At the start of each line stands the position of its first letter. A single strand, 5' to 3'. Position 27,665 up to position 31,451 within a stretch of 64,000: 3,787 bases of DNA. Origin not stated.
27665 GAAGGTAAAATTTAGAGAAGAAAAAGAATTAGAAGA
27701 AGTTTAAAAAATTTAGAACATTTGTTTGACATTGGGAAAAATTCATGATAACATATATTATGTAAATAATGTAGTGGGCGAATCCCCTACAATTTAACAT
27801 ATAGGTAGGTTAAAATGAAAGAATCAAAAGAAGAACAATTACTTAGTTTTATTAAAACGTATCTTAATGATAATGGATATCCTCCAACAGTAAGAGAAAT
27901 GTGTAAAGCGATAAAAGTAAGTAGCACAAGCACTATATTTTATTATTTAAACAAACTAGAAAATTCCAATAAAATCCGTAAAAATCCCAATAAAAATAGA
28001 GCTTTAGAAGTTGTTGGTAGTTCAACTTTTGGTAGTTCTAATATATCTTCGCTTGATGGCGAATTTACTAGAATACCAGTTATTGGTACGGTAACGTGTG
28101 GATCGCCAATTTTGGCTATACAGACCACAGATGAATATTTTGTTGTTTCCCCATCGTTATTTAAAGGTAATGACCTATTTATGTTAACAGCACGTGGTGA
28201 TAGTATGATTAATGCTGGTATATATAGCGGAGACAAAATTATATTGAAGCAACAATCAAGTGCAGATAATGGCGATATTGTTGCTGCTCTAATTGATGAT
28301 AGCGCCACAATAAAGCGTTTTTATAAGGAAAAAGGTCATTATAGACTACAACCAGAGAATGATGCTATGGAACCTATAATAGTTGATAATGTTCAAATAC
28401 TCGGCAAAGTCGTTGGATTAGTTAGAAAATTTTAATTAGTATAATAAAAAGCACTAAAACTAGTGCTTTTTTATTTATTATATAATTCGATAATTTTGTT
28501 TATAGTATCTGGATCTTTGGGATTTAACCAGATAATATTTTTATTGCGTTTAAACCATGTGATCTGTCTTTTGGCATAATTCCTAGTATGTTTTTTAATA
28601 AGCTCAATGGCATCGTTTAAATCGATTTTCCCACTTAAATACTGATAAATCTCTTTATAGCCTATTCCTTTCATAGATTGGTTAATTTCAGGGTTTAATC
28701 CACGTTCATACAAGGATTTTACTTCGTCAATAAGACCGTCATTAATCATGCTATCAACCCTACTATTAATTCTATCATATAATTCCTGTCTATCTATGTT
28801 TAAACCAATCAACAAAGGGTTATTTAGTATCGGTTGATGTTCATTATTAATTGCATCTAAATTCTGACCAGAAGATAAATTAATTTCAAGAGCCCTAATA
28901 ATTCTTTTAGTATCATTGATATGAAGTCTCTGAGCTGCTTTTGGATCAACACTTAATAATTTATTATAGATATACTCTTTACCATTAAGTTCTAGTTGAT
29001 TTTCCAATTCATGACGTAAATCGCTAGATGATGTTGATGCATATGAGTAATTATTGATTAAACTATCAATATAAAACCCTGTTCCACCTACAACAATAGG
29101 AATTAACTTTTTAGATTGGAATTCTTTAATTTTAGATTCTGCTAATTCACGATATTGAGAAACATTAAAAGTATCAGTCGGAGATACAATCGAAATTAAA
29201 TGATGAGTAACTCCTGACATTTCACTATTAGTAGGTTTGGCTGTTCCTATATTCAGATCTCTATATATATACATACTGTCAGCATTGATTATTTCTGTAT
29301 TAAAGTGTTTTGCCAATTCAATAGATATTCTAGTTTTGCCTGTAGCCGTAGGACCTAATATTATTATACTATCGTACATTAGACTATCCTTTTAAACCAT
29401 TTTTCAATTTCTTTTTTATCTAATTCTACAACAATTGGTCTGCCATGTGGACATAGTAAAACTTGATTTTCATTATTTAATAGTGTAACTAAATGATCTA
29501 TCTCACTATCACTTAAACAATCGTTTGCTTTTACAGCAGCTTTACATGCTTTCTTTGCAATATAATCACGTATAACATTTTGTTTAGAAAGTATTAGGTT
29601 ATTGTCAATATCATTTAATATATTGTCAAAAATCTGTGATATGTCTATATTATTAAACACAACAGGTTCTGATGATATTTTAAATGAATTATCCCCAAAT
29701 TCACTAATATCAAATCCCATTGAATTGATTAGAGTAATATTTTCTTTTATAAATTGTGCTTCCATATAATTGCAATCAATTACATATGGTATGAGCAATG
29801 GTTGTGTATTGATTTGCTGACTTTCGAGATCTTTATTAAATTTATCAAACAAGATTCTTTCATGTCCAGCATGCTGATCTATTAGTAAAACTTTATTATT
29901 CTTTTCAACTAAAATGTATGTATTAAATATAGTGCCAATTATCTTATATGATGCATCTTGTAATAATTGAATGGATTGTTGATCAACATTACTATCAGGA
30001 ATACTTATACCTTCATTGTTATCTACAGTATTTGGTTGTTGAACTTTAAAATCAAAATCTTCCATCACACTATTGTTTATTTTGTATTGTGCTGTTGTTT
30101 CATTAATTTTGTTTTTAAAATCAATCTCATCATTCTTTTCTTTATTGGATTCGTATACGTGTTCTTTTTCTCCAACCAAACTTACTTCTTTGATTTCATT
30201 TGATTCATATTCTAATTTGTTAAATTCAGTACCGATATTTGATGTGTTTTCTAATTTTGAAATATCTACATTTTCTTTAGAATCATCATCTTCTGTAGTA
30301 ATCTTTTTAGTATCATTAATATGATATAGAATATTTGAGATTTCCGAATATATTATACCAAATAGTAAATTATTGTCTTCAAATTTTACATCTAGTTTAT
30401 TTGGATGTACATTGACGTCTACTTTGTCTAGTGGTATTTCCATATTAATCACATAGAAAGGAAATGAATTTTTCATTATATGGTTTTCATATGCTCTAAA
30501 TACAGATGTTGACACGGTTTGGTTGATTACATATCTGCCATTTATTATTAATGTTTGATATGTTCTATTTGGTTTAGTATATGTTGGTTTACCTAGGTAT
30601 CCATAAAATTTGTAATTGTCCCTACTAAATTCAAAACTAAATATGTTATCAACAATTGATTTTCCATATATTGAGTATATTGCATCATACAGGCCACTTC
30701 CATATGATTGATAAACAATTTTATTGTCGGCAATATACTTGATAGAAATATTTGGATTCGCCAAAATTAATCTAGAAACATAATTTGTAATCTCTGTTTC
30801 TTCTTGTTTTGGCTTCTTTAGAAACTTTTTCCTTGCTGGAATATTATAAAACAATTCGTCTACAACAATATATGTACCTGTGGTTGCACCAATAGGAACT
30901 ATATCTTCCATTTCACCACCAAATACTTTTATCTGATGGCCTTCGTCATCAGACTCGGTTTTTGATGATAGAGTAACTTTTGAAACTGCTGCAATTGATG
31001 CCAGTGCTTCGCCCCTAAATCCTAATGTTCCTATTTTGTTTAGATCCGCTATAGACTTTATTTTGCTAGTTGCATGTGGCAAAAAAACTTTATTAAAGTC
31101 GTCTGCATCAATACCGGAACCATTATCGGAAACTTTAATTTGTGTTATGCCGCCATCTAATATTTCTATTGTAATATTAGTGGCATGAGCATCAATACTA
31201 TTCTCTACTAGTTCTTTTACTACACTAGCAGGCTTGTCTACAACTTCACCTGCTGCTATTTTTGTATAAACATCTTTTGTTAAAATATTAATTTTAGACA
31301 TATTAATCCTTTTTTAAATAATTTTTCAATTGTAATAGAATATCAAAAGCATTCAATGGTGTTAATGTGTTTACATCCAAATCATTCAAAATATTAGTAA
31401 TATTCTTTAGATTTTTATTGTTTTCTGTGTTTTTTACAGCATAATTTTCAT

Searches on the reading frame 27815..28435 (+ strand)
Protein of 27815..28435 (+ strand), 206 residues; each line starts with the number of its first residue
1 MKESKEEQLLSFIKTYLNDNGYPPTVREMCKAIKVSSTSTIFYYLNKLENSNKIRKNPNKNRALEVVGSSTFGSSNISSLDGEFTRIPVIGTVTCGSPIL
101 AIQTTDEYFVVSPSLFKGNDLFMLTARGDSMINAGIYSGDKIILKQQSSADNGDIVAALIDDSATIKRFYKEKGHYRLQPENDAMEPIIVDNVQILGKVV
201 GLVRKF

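Call 11: search_protein_families(library=pfam, proteins=[window:27815-28432:+], max_evalue=0.001)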
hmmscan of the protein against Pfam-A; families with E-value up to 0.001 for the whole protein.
window:27815-28432:+ (206 aa): 2 families
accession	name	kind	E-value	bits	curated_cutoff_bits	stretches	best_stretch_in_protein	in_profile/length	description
PF00717.28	Peptidase_S24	-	1.3e-33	115.6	23.3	1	88-200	1-116/116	Peptidase S24-like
PF01726.22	LexA_DNA_bind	-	1.5e-12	47.5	23.7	1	7-63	9-65/65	LexA DNA binding domain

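Call 25: find_encoding_contigs(protein=window:27815-28435:+, flank=10000, max_places=5)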
Protein window:27815-28435:+ (206 aa): no gene with exactly this product is on record in the collection.

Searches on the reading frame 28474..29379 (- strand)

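Call 11: search_protein_families(library=pfam, proteins=[window:28474-29379:-], max_evalue=0.001)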
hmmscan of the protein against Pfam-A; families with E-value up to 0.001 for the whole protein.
window:28474-29379:- (302 aa): 3 families
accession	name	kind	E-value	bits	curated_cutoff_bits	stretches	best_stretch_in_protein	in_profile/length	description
PF01715.23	IPPT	-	2e-87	293.4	23.6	1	38-278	2-242/243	IPP transferase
PF01745.22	IPT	-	3.1e-10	40.3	20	1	6-62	5-61/233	Isopentenyl transferase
PF13238.12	AAA_18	-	2.7e-06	28.3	29.4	0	5-49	1-44/128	AAA domain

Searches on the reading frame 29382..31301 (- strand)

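Call 11: search_protein_families(library=pfam, proteins=[window:29382-31301:-], max_evalue=0.001)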
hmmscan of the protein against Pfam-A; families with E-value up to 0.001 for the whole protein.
window:29382-31301:- (640 aa): 4 families
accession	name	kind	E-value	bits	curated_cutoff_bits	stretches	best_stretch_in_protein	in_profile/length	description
PF08676.16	MutL_C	-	1.5e-34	119.2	25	1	455-596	1-142/142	MutL C terminal dimerisation domain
PF01119.25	DNA_mis_repair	-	2.5e-32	111.4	26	1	208-325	1-118/119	DNA mismatch repair protein, C-terminal domain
PF13589.12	HATPase_c_3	-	3.2e-15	56.8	25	1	25-119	4-98/137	Histidine kinase-, DNA gyrase B-, and HSP90-like ATPase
PF02518.31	HATPase_c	-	1.1e-08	35.9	26.4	1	23-78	5-63/111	Histidine kinase-, DNA gyrase B-, and HSP90-like ATPase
